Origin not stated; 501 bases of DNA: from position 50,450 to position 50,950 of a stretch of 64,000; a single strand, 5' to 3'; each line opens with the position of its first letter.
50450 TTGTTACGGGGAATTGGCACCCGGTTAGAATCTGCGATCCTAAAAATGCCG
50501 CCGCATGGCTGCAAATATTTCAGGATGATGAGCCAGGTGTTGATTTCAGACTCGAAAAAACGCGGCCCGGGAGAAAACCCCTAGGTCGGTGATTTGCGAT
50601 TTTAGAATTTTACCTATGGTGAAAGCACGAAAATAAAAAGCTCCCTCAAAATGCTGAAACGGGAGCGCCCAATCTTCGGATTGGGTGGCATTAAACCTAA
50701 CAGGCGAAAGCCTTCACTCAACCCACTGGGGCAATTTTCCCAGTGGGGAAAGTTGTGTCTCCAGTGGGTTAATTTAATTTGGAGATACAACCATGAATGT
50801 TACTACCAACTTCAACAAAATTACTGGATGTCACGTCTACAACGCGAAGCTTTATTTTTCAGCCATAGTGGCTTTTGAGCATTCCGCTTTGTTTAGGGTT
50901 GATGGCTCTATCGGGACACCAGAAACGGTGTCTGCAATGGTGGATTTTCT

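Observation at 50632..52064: Type C element: two nearly identical ~160-nt multi-hairpin units with mutually exclusive pairings, placed immediately before consecutive genes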

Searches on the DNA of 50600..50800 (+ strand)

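Call 10: search_dna_similar(query=window:50600-50800:+, collection=plasmids, mode=distant, max_evalue=0.01)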
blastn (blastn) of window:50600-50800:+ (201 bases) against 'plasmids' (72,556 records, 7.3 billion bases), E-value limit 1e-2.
No match.

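Call 11: search_dna_similar(query=window:50600-50800:+, collection=ecoli_genomes, mode=distant, max_evalue=0.01)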
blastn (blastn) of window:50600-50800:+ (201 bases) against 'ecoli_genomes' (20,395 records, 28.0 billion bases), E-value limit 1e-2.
No match.

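Call 61: build_rna_model(alignment_id=A3, structure=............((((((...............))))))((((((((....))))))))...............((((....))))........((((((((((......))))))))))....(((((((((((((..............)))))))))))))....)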
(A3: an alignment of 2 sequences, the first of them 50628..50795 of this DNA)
Model R1 built from alignment A3 (2 sequences, 168 columns); structure: as given.
model positions 168; base pairs 41; branch points 4; effective number of sequences 0.8; information 0.591 bits per position. Calibrated on 0.2 Mb of random sequence (short: E-values are rough).
structure used (alignment columns):
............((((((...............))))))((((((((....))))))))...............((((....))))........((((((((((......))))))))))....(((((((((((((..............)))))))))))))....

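Call 62: search_with_rna_model(model_id=R1, sources=[window, L034, L035, L036, L054, L055, L057, L058, L059, L060, L061], max_evalue=10, show_alignments=6)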
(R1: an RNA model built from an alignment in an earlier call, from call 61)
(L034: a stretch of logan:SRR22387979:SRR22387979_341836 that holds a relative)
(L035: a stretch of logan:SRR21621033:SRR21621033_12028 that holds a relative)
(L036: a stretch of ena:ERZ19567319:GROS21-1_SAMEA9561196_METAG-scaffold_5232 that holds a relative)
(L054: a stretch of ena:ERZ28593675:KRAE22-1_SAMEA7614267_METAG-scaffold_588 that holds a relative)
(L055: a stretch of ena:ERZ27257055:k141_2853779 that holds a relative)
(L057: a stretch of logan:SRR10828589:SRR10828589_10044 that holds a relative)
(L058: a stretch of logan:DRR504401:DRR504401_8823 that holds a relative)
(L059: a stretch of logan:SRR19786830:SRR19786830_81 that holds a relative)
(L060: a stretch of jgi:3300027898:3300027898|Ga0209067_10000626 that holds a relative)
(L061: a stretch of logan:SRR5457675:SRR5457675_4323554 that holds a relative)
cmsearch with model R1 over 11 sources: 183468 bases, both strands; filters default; matches with E-value up to 10: 49.
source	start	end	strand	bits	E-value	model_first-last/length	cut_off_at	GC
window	51900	52067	+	215.8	2.1e-59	1-168/168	no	0.45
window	50628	50795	+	215.6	2.4e-59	1-168/168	no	0.46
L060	2564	2752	+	42.1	5.1e-10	1-168/168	no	0.42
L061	1252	1440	+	42.1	5.1e-10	1-168/168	no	0.42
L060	3150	3306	+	31.8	4.2e-07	1-168/168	no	0.39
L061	1838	1994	+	31.8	4.2e-07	1-168/168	no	0.39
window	38185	38355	+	27.3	8e-06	1-168/168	no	0.46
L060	4849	4989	+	24.9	4e-05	1-168/168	no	0.4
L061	3537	3677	+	24.9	4e-05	1-168/168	no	0.4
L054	12489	12640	+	22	0.00026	1-168/168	no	0.47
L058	9934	10000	+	21.7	0.00032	95-164/168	no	0.48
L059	9828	10003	+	21.6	0.00035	1-168/168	no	0.44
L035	9880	10003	+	20.3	0.00081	1-168/168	no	0.55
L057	1576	1706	+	20.2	0.00087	1-168/168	no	0.43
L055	5008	5162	+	19.6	0.0012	1-168/168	no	0.45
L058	11283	11377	+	19.6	0.0013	1-168/168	no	0.42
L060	826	1000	+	19.1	0.0018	1-168/168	no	0.46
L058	8213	8375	+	18.7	0.0022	1-168/168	no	0.51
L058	12710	12862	+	18.7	0.0022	1-168/168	no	0.48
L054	9824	10000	+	16.9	0.0074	1-168/168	no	0.46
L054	8185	8348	+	16.6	0.0093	1-168/168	no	0.48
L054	7645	7808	+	16.2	0.012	1-168/168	no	0.48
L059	7990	8073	-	14.6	0.034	1-168/168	no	0.44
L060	3180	3307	-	14.1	0.045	1-168/168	no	0.39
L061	1868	1995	-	14.1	0.045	1-168/168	no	0.39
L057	1638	1665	-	13.2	0.086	95-120/168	no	0.43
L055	3356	3514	+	12.8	0.11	1-168/168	no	0.48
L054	11047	11131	-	12.4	0.14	1-168/168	no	0.45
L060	5280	5395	+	12.2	0.16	1-168/168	no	0.41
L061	3968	4083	+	12.2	0.16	1-168/168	no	0.41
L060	5314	5340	-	11.9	0.2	95-120/168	no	0.59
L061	4002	4028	-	11.9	0.2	95-120/168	no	0.59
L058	8291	8316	-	11.7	0.22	95-120/168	no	0.62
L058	15218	15278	+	11.7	0.22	94-164/168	no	0.52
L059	10356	10572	+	11.6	0.24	1-168/168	no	0.42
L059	9938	9964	-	11.6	0.24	95-120/168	no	0.52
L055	3398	3493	-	11.2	0.3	1-168/168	no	0.5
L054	9933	9960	-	11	0.35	95-120/168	no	0.64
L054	12547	12612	-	10.8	0.4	1-168/168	no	0.41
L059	8359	8433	-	9.8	0.77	1-168/168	no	0.49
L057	2723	2748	+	9.2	1.2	95-120/168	no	0.65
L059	7502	7526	+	8.3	2.1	96-119/168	no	0.68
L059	8375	8401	+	7.9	2.7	95-120/168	no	0.59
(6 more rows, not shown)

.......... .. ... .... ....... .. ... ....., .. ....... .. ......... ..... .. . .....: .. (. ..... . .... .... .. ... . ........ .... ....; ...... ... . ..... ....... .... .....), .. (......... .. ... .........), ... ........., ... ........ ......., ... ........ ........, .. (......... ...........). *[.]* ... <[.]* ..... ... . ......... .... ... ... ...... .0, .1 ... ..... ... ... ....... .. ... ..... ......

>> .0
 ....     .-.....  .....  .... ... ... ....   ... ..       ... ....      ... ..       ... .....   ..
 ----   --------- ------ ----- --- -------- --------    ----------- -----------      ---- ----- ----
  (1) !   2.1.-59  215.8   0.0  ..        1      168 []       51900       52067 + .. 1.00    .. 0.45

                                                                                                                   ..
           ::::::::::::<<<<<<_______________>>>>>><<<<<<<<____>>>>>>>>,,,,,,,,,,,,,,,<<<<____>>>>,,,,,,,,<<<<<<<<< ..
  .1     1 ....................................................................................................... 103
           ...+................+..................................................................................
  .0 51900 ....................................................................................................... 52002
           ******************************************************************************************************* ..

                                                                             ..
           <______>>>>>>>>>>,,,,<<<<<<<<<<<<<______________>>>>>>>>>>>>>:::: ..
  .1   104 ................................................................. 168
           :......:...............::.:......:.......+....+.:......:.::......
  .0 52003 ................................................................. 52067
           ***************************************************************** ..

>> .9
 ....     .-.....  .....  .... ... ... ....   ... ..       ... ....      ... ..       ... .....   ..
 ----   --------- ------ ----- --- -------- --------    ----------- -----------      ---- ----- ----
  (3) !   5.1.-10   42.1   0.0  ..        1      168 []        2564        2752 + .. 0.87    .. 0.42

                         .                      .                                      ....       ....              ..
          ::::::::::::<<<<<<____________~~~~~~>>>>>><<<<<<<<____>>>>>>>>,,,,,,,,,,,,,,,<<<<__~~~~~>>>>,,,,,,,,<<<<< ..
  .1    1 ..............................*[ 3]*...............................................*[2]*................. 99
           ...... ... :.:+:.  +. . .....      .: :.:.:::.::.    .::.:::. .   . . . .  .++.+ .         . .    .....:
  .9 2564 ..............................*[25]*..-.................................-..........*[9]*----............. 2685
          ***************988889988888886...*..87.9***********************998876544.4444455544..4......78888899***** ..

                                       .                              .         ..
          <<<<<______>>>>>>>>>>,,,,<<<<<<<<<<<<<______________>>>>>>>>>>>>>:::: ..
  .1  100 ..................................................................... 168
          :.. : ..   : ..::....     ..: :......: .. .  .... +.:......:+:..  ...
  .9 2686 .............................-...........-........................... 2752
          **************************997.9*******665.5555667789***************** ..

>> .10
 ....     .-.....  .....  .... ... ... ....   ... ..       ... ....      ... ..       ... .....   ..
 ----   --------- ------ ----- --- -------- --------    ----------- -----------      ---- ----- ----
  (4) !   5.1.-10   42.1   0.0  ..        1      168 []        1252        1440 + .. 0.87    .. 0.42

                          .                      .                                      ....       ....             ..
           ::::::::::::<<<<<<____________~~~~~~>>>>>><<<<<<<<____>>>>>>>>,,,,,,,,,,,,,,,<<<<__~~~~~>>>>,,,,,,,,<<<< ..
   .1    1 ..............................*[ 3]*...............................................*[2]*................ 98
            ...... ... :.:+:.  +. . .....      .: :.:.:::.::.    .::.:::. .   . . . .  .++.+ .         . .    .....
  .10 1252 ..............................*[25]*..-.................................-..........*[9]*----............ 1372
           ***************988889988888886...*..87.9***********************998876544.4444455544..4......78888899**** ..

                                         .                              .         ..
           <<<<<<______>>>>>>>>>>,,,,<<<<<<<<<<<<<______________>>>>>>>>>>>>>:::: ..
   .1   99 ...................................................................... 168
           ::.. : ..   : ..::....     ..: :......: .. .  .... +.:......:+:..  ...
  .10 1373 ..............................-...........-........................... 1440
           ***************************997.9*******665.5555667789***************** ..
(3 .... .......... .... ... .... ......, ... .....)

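Call 71: search_with_rna_model(model_id=R1, sources=[window, L035, L054, L055, L057, L058, L059, L060], max_evalue=0.002, make_alignment=true)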
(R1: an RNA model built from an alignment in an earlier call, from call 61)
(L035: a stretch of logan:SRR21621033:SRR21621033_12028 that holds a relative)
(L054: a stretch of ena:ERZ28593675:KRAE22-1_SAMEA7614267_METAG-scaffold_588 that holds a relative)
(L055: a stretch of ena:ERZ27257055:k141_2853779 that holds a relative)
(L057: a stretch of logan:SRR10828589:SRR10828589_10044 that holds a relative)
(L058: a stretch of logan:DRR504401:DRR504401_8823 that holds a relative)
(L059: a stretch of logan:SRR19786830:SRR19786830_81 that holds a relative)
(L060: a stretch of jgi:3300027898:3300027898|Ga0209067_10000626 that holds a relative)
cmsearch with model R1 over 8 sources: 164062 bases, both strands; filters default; matches with E-value up to 0.002: 14.
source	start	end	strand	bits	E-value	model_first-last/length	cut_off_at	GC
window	51900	52067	+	215.8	1.9e-59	1-168/168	no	0.45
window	50628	50795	+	215.6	2.1e-59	1-168/168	no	0.46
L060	2564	2752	+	42.1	4.6e-10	1-168/168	no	0.42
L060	3150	3306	+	31.8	3.8e-07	1-168/168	no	0.39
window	38185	38355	+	27.3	7.1e-06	1-168/168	no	0.46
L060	4849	4989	+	24.9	3.6e-05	1-168/168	no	0.4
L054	12489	12640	+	22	0.00023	1-168/168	no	0.47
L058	9934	10000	+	21.7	0.00028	95-164/168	no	0.48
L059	9828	10003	+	21.6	0.00031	1-168/168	no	0.44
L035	9880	10003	+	20.3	0.00073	1-168/168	no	0.55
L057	1576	1706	+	20.2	0.00078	1-168/168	no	0.43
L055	5008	5162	+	19.6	0.0011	1-168/168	no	0.45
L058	11283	11377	+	19.6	0.0011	1-168/168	no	0.42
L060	826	1000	+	19.1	0.0016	1-168/168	no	0.46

Alignment A4: 14 matches aligned to the model, 262 columns, each read 5' to 3' on its own strand. Consensus structure (alignment columns), stored with it:
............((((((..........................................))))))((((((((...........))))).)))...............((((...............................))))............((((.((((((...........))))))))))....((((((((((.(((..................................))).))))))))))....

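Call 89: build_rna_model(alignment_id=A6, structure=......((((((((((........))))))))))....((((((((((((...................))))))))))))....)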
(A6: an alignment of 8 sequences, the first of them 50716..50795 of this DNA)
Model R2 built from alignment A6 (8 sequences, 85 columns); structure: as given.
model positions 80; base pairs 21; branch points 1; effective number of sequences 2.83; information 0.708 bits per position. Calibrated on 0.2 Mb of random sequence (short: E-values are rough).
structure used (alignment columns):
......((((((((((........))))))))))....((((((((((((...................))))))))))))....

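Call 90: search_with_rna_model(model_id=R2, sources=[window, L035, L036, L054, L055, L057, L058, L059, L060], max_evalue=1, make_alignment=true)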
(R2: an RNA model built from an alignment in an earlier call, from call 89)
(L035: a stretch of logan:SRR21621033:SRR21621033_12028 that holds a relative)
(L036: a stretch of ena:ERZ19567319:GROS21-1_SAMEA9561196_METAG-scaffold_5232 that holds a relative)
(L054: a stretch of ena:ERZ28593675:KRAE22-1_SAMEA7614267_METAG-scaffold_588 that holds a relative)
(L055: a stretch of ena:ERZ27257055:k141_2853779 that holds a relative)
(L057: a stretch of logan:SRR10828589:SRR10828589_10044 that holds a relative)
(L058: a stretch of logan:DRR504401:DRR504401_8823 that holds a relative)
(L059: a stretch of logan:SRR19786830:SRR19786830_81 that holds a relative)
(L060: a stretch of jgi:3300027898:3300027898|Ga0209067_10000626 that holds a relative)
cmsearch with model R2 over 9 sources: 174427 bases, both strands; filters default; matches with E-value up to 1: 72.
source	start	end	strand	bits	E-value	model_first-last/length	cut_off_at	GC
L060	3224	3306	+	80.1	6.3e-19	1-80/80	no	0.4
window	51988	52067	+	79.7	8.1e-19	1-80/80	no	0.44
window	50716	50795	+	77.7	2.8e-18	1-80/80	no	0.45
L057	1632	1706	+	76.2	7.1e-18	1-80/80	no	0.43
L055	5087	5162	+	75.8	8.7e-18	1-80/80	no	0.46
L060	2675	2752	+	75.6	1e-17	1-80/80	no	0.41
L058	9927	10003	+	73.7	3.3e-17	1-80/80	no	0.48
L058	11300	11377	+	70.6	2.2e-16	1-80/80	no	0.5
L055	6191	6269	+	66.4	2.9e-15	1-80/80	no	0.44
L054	9927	10003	+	63.5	1.7e-14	1-80/80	no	0.48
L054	11069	11146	+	60.7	9.4e-14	1-80/80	no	0.5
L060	5308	5395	+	55.6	2.1e-12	1-80/80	no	0.41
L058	12769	12862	+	48.7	1.4e-10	1-80/80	no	0.43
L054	12547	12640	+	44.8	1.5e-09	1-80/80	no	0.44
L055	3429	3514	+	44.4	1.9e-09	1-80/80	no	0.45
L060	917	1000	+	43.9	2.7e-09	1-80/80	no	0.5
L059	8369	8462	+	43.5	3.4e-09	1-80/80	no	0.49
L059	9932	10003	+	41.5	1.1e-08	1-80/80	no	0.4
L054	7717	7808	+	41.4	1.2e-08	1-80/80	no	0.47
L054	8257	8348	+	41.4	1.2e-08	1-80/80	no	0.48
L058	8285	8375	+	37.6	1.3e-07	1-80/80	no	0.49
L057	2198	2284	+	36.3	2.7e-07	1-80/80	no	0.44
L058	15213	15288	+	31.4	5.6e-06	1-80/80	no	0.51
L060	4908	4990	+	30.2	1.1e-05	1-80/80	no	0.39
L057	1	75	+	30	1.3e-05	17-80/80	5'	0.47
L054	14997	15065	+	28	4.4e-05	1-80/80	no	0.51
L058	10490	10577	+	27.7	5.5e-05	1-80/80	no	0.41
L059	6627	6697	+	26.1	0.00014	1-80/80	no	0.41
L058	11276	11338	-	25.4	0.00021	1-80/80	no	0.43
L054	10491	10579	+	25.1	0.00026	1-80/80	no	0.47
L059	9905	9970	-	22.7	0.0012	1-80/80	no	0.48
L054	11047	11107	-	22.6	0.0012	1-80/80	no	0.51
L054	12542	12586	-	22.2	0.0016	1-80/80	no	0.51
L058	12764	12808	-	22.2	0.0016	1-80/80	no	0.51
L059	10490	10572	+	21.8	0.002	1-80/80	no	0.42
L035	9940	10003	+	20.9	0.0034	1-80/80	no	0.61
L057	2162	2238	-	20.6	0.0041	1-80/80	no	0.51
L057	2716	2759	+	20.1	0.0057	1-80/80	no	0.57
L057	1638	1665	-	19.7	0.0072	7-34/80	no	0.43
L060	5266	5346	-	19.3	0.0089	1-80/80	no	0.42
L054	14973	15035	-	19.3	0.0089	1-80/80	no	0.44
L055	3412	3467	-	18.7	0.013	1-80/80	no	0.57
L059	8366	8407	-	18.4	0.016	1-80/80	no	0.6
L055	6171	6229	-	17.9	0.021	1-80/80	no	0.47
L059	11372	11443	+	17.7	0.024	1-80/80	no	0.39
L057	2692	2755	-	17.4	0.029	1-80/80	no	0.52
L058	8258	8322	-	17.2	0.033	1-80/80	no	0.58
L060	3220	3263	-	16.6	0.048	1-80/80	no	0.41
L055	5093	5120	-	16.1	0.063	7-34/80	no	0.57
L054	9933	9960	-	16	0.069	7-34/80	no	0.64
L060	4898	4946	-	15.2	0.11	1-80/80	no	0.43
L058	9933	9960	-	14.8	0.14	7-34/80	no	0.57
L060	2672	2712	-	14.4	0.18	1-80/80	no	0.44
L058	7228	7295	+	14.3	0.19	1-80/80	no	0.41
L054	8203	8295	-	13.6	0.29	1-80/80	no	0.55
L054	7007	7071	+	13.3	0.36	1-80/80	no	0.48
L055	2543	2608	+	13.1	0.39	1-80/80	no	0.47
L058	10440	10531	-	13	0.43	1-80/80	no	0.52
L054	7714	7755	-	12.9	0.45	1-80/80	no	0.55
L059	7465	7533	-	12.8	0.49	1-80/80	no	0.51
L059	10459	10531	-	12.2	0.71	1-80/80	no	0.47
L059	7496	7565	+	12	0.78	1-80/80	no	0.54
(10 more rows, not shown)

Alignment A7: 72 matches aligned to the model, 185 columns, each read 5' to 3' on its own strand. Consensus structure (alignment columns), stored with it:
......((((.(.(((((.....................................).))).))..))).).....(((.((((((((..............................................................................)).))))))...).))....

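Call 92: search_with_rna_model(model_id=R2, sources=[window, L035, L036, L054, L055, L057, L058, L059, L060], max_evalue=0.0002, make_alignment=true)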
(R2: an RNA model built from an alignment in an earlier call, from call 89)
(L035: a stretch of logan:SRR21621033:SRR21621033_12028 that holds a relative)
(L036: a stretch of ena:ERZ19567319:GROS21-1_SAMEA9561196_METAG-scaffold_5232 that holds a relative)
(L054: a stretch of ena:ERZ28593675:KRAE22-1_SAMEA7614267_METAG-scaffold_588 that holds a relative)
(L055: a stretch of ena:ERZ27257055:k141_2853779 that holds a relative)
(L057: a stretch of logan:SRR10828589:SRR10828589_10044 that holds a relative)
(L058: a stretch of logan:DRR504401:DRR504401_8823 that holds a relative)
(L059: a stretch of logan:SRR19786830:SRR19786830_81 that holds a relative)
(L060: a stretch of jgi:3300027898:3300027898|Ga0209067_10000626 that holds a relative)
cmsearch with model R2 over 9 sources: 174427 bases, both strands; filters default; matches with E-value up to 0.0002: 30.
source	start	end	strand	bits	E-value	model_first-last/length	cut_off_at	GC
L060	3224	3306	+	80.1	6.3e-19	1-80/80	no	0.4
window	51988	52067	+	79.7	8.1e-19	1-80/80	no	0.44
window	50716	50795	+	77.7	2.8e-18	1-80/80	no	0.45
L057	1632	1706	+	76.2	7.1e-18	1-80/80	no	0.43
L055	5087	5162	+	75.8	8.7e-18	1-80/80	no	0.46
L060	2675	2752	+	75.6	1e-17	1-80/80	no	0.41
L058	9927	10003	+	73.7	3.3e-17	1-80/80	no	0.48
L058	11300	11377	+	70.6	2.2e-16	1-80/80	no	0.5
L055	6191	6269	+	66.4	2.9e-15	1-80/80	no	0.44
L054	9927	10003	+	63.5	1.7e-14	1-80/80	no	0.48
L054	11069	11146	+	60.7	9.4e-14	1-80/80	no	0.5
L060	5308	5395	+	55.6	2.1e-12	1-80/80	no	0.41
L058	12769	12862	+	48.7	1.4e-10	1-80/80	no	0.43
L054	12547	12640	+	44.8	1.5e-09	1-80/80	no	0.44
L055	3429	3514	+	44.4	1.9e-09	1-80/80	no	0.45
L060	917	1000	+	43.9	2.7e-09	1-80/80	no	0.5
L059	8369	8462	+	43.5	3.4e-09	1-80/80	no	0.49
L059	9932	10003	+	41.5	1.1e-08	1-80/80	no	0.4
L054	7717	7808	+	41.4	1.2e-08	1-80/80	no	0.47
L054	8257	8348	+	41.4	1.2e-08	1-80/80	no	0.48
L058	8285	8375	+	37.6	1.3e-07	1-80/80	no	0.49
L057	2198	2284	+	36.3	2.7e-07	1-80/80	no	0.44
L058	15213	15288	+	31.4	5.6e-06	1-80/80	no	0.51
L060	4908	4990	+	30.2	1.1e-05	1-80/80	no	0.39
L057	1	75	+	30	1.3e-05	17-80/80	5'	0.47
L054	14997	15065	+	28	4.4e-05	1-80/80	no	0.51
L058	10490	10577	+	27.7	5.5e-05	1-80/80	no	0.41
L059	6627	6697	+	26.1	0.00014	1-80/80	no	0.41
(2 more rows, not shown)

Alignment A8: 30 matches aligned to the model, 123 columns, each read 5' to 3' on its own strand. Consensus structure (alignment columns), stored with it:
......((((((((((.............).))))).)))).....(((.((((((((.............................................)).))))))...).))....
